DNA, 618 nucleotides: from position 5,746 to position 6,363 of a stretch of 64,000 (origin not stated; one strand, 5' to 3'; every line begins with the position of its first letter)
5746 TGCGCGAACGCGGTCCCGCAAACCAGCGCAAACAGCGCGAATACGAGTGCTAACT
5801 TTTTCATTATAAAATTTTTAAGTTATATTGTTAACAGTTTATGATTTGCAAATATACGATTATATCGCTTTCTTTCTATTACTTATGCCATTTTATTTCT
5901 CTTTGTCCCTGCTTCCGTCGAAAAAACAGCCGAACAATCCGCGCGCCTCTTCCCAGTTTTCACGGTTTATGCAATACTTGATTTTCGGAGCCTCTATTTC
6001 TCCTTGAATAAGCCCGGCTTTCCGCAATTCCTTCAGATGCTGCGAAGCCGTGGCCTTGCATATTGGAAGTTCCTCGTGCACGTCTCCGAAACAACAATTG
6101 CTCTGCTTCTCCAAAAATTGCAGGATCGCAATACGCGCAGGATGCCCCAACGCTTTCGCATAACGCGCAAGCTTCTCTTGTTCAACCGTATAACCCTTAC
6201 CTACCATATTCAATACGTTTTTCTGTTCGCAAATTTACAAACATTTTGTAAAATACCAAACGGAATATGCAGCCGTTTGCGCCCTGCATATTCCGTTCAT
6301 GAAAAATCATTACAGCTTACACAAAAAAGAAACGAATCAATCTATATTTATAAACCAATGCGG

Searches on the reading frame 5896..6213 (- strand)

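Call 82: search_protein_families(library=pfam, proteins=[window:5896-6213:-], max_evalue=0.001)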
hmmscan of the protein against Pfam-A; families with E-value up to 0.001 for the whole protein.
window:5896-6213:- (106 aa): 2 families
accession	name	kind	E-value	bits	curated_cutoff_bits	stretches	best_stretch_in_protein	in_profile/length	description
PF01022.26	HTH_5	-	7.4e-11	42.2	22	1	24-70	1-46/47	Bacterial regulatory protein, arsR family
PF12840.13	HTH_20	-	6.8e-08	32.8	27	1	22-69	1-48/51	Helix-turn-helix domain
